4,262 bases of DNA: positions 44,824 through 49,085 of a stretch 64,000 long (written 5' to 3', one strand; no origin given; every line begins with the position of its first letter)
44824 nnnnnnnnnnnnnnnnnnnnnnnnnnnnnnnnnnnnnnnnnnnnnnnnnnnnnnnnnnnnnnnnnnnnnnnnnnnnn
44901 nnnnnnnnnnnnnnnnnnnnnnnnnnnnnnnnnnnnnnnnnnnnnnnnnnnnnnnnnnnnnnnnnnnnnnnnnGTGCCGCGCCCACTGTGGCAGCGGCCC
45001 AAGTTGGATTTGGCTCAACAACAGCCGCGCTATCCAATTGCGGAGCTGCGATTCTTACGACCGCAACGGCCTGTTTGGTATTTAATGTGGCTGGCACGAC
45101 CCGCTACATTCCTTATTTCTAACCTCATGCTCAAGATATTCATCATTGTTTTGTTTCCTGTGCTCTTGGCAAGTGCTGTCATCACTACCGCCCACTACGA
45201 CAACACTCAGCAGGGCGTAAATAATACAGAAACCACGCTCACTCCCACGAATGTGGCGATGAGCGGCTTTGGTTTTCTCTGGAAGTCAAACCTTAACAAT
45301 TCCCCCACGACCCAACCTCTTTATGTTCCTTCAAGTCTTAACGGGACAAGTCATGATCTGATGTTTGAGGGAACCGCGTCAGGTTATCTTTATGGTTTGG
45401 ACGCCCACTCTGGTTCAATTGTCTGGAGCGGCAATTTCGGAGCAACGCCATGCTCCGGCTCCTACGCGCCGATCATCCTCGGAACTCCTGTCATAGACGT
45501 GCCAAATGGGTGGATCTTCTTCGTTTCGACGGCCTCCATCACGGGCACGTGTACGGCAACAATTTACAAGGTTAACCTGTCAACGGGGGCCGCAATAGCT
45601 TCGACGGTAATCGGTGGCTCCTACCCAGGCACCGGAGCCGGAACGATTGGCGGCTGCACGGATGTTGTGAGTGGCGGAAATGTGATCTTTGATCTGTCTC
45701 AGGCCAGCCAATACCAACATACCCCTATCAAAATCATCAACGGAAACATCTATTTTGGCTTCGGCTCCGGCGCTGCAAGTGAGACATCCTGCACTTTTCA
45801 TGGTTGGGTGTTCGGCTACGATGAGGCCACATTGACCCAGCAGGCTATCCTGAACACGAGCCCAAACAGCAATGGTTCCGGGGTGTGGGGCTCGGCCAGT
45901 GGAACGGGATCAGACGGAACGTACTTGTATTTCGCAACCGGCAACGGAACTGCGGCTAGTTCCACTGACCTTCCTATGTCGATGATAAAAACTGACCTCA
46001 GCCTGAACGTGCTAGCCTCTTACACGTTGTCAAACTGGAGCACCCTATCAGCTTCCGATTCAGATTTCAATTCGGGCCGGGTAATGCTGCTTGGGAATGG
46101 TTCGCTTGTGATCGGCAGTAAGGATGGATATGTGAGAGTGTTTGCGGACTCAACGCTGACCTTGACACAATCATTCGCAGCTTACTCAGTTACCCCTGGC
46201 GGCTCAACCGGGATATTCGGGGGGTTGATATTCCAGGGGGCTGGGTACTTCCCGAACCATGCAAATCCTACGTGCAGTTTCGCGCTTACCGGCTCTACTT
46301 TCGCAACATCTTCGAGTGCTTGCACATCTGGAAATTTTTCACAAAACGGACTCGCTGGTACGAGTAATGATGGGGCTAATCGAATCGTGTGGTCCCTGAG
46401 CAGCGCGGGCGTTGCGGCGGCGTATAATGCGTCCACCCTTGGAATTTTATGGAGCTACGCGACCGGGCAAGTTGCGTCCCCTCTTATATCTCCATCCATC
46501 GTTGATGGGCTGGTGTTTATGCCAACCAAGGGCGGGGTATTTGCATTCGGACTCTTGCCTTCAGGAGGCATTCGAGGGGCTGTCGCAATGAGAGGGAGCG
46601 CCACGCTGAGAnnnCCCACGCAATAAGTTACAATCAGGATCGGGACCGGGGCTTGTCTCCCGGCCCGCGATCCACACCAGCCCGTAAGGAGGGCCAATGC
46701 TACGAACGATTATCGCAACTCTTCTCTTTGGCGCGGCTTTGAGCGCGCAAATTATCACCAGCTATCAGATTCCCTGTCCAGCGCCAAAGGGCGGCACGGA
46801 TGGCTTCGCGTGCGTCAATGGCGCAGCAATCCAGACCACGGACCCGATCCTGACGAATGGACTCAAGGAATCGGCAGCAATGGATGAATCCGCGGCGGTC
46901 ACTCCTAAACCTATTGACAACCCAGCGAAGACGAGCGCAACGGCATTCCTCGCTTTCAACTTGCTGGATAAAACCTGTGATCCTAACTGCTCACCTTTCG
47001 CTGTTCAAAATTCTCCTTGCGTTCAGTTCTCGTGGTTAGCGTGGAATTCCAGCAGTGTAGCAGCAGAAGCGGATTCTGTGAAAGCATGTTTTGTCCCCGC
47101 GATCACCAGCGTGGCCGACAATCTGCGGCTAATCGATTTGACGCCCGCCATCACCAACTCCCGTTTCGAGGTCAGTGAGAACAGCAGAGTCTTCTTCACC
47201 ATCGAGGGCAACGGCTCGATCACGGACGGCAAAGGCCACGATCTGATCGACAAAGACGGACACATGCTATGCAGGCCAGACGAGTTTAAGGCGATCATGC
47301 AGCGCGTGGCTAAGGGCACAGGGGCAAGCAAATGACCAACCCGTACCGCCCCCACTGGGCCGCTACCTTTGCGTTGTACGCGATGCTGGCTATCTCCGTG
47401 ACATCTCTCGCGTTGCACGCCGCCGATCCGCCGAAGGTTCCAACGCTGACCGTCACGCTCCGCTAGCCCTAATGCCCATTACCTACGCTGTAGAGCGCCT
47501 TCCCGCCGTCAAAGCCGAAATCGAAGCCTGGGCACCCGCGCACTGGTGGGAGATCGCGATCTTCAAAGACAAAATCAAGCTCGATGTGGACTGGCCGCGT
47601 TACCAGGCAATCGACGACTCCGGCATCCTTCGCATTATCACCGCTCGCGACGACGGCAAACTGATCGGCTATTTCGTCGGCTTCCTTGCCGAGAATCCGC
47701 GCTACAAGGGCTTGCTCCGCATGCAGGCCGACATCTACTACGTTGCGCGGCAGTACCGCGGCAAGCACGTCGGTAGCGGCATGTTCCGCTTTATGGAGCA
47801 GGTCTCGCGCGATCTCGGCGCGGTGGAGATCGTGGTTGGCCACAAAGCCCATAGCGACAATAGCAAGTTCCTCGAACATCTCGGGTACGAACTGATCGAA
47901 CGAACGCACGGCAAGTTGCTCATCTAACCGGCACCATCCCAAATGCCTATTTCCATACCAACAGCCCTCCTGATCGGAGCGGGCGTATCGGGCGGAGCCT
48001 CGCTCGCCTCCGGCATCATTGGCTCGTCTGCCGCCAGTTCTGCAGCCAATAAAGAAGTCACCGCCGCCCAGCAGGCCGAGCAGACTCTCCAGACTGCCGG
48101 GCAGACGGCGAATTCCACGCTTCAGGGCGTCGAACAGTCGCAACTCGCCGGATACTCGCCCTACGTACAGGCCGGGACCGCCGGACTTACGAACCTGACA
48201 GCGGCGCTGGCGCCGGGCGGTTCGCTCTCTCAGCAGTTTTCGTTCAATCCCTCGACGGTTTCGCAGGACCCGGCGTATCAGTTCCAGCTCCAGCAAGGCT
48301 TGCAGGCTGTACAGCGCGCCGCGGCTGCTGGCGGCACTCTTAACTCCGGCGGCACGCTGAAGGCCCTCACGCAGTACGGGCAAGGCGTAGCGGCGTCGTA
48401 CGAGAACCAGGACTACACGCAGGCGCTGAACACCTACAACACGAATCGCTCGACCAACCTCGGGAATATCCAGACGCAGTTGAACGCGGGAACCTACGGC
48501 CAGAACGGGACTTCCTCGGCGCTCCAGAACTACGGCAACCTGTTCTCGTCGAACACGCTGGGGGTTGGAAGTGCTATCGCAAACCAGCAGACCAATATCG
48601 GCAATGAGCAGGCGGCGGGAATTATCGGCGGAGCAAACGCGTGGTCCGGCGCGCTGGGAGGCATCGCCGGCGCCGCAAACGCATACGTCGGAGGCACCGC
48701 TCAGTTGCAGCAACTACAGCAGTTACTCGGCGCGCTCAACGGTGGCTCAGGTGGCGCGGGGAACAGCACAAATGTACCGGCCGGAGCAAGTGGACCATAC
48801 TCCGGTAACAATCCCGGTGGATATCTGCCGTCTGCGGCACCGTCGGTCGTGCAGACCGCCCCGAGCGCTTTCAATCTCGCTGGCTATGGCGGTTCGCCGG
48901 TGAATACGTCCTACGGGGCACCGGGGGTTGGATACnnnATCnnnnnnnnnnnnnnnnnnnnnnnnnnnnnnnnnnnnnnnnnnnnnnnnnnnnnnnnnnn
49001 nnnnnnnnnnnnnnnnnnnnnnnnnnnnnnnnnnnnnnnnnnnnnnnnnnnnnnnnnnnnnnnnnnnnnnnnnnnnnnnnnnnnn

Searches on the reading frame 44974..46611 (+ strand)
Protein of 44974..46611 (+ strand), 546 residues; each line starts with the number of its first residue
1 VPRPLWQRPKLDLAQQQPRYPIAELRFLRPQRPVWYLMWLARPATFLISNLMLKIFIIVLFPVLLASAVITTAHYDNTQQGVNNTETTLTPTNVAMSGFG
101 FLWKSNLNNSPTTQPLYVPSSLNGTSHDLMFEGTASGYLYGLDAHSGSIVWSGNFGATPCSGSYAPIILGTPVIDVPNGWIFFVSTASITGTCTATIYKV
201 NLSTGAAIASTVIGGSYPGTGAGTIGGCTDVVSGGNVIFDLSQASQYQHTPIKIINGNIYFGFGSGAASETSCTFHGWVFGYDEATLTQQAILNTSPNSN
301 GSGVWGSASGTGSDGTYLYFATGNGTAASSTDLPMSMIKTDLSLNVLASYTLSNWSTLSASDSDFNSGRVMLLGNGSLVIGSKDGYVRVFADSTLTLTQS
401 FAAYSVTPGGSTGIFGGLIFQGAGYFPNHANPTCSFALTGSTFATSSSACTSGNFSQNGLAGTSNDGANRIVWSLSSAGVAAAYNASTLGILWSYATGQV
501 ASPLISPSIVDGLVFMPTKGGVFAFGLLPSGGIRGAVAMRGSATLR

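Call 10: search_protein_families(library=phrogs, proteins=[window:44974-46611:+], max_evalue=0.001)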
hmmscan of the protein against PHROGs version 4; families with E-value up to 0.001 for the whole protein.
window:44974-46611:+ (546 aa): 0 families

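Call 55: search_protein_families(library=pfam, proteins=[window:44974-46611:+], max_evalue=0.01)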
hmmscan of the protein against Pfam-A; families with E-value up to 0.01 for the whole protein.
window:44974-46611:+ (546 aa): 2 families
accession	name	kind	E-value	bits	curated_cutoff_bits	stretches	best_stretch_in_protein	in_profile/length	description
PF13360.13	PQQ_2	-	3.5e-05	24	27.6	0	102-207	96-191/233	Outer membrane protein assembly factor BamB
PF13570.13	Beta-prop_ACSF4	-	0.0015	18.5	133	0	126-217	60-135/329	Beta-alanine-activating enzyme, beta-propeller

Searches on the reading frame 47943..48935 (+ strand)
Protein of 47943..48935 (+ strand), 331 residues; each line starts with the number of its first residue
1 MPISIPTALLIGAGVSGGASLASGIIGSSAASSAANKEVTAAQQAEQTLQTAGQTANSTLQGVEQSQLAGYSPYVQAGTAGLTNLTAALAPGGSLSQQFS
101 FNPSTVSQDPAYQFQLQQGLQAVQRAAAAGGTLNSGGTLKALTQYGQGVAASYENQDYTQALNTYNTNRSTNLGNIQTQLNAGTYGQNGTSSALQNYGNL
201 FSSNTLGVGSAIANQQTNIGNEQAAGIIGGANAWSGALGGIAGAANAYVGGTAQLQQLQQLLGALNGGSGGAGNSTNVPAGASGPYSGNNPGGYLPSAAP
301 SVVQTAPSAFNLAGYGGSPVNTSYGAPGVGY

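Call 10: search_protein_families(library=phrogs, proteins=[window:47943-48935:+], max_evalue=0.001)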
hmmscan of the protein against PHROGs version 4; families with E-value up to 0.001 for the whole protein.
window:47943-48935:+ (331 aa): 1 family
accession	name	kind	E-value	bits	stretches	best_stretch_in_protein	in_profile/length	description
phrog_598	-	DNA, RNA and nucleotide metabolism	3e-11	44.4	1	11-253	6-220/240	DNA ejection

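Call 55: search_protein_families(library=pfam, proteins=[window:47943-48935:+], max_evalue=0.01)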
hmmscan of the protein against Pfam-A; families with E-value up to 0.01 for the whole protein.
window:47943-48935:+ (331 aa): 0 families

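Call 87: search_dna_similar(query=window:47943-48935:+, collection=phages, mode=protein, max_rows=15, max_evalue=0.001)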
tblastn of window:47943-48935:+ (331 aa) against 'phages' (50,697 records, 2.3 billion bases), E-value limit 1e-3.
No match.
